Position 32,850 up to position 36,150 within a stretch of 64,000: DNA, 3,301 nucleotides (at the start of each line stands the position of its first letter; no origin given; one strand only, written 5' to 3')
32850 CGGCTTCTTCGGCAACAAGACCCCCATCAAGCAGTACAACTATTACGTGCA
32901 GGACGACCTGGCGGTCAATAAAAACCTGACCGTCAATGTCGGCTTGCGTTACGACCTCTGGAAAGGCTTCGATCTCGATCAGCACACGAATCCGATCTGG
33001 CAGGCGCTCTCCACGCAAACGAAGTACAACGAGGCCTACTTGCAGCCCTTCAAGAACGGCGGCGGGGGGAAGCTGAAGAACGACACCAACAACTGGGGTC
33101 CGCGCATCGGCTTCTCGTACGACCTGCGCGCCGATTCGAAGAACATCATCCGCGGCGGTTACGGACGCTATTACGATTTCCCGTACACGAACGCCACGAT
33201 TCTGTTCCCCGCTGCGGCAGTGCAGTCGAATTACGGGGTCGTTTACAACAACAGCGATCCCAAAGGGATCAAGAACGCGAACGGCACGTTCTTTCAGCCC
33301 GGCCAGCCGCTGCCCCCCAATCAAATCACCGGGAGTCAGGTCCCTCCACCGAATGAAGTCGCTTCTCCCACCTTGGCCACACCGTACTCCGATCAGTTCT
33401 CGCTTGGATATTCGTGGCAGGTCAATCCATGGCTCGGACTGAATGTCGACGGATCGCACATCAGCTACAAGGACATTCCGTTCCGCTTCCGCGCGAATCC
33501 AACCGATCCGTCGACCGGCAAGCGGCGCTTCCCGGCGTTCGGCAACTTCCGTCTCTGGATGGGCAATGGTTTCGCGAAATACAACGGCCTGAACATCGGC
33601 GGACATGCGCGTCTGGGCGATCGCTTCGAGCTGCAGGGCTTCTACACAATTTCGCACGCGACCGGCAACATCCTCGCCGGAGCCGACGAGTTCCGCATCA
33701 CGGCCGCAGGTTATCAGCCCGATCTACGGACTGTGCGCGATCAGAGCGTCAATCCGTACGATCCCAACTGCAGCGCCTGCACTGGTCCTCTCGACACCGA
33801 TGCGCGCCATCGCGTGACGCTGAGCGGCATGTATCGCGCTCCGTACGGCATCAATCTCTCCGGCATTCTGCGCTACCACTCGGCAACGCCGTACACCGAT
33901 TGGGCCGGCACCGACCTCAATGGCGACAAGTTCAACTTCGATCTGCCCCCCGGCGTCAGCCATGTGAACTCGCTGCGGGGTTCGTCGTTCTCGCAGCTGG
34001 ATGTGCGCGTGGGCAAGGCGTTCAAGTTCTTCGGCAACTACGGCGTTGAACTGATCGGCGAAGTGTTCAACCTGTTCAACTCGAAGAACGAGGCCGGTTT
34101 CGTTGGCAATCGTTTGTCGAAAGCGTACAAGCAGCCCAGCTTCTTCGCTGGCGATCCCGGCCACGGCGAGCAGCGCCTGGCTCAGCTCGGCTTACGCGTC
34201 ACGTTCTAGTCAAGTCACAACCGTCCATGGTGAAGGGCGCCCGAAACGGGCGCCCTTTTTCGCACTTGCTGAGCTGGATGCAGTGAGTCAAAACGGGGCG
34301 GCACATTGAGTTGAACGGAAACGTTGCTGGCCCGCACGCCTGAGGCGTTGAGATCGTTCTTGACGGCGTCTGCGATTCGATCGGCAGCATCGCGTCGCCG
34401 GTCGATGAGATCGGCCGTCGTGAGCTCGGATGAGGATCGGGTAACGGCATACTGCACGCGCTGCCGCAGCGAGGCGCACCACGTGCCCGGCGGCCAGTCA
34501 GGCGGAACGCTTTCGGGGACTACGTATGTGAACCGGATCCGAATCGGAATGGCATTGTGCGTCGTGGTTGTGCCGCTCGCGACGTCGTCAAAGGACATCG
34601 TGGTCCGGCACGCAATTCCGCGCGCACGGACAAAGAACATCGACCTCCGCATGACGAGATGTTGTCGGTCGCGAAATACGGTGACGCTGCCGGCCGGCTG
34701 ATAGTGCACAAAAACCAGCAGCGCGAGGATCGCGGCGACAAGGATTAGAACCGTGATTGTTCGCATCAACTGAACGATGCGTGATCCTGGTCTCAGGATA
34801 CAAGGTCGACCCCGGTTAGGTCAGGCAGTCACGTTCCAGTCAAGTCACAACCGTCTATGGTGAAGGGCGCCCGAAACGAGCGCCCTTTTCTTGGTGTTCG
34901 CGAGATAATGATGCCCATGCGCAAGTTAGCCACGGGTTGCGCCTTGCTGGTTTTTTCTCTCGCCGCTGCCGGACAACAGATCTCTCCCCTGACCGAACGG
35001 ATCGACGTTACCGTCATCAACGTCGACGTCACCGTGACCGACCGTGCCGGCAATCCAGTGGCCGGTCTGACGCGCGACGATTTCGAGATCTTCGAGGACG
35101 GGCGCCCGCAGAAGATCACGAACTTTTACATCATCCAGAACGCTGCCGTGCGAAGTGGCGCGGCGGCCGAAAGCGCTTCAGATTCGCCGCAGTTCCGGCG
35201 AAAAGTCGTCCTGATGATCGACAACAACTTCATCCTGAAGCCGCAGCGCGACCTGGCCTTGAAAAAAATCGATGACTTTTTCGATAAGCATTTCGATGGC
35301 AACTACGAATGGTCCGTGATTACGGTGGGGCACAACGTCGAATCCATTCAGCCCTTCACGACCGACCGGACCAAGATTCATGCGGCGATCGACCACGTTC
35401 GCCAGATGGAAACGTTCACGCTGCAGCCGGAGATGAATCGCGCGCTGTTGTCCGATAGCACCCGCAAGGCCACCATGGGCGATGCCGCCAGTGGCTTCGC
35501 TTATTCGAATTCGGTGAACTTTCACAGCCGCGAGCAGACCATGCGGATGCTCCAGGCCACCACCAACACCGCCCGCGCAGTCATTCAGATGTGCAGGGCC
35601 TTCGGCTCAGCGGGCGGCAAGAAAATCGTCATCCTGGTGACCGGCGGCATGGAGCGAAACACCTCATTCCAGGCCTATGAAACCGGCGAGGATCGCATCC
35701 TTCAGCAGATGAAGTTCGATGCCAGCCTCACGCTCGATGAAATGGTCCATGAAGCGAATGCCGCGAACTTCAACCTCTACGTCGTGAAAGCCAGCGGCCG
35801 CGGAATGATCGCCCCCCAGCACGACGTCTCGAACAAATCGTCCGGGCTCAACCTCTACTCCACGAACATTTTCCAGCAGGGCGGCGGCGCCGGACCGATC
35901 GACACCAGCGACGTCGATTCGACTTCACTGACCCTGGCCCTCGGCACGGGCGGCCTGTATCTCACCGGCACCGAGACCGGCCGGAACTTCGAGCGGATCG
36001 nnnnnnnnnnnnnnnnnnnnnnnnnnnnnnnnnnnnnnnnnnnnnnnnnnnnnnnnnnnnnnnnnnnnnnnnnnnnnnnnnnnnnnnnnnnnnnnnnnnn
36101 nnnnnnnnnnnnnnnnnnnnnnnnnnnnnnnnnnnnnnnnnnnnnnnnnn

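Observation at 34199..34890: Gene insertion bracketed by 62-bp direct repeats that duplicate a gene 3' end plus terminator; inserted gene is a paralog of the N-terminal domain of a distant 3-domain protein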

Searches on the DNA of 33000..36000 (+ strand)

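Call 56: search_rna_families(source=window, start=33000, end=36000, threshold=evalue, max_evalue=1)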
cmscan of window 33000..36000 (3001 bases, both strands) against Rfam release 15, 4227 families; matches with E-value up to 1: 0.
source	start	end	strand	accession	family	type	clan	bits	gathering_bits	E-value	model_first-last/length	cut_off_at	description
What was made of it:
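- On Group II (class C) intron inserted after a terminator: No Rfam match at E<=1 in 33000-36000 (call 56).
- No Rfam hit (call 56).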

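Call 68: search_dna_similar(query=window:34198-34889:+, collection=plasmids, mode=distant, max_rows=5)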
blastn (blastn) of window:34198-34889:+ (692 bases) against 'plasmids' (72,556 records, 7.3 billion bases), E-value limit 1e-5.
No match.

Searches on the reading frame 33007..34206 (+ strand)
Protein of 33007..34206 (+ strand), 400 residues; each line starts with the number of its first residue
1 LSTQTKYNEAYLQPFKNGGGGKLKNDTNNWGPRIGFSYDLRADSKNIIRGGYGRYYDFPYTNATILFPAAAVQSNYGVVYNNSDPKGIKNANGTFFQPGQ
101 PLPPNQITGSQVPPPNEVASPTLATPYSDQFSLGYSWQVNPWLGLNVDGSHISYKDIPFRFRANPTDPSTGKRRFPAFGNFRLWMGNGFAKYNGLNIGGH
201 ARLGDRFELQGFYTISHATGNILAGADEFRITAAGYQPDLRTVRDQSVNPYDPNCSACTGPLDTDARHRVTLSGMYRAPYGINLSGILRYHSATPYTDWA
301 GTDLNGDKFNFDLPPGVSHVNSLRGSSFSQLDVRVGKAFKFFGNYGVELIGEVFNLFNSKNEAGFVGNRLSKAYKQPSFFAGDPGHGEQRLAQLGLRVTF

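Call 49: find_related_loci(query=window:33007-34206:+, collection=metagenome_contigs, flank=4000)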
Query window:33007-34206:+ (400 aa) in metagenome_contigs; peptide patterns used: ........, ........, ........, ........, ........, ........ (x = any residue, [..] = any of these).
104 stretches matched a pattern; 27 encode a relative of the query (tblastn E <= 1e-3); 27 distinct loci.
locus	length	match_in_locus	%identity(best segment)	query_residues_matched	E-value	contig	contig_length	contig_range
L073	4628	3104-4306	87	1-400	0e+0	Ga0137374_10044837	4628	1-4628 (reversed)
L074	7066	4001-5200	85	1-400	0e+0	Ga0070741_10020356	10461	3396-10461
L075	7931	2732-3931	82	1-400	0e+0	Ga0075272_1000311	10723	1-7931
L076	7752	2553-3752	82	1-400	0e+0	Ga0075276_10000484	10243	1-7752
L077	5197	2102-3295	81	1-400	0e+0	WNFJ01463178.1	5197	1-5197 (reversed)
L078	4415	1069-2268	78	1-400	0e+0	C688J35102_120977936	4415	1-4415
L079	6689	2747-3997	75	1-400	0e+0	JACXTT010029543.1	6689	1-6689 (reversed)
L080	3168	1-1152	79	29-400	0e+0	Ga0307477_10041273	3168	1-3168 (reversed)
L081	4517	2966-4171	65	1-400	6e-177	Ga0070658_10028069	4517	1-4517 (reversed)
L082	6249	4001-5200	67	1-400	5e-168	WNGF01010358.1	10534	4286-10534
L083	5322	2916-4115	67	1-400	8e-170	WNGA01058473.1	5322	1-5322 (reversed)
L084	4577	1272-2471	67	1-400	1e-171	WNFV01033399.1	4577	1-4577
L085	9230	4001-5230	63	1-400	8e-166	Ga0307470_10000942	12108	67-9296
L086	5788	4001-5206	63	1-400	1e-165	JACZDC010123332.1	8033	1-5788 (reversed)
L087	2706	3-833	87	134-400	5e-172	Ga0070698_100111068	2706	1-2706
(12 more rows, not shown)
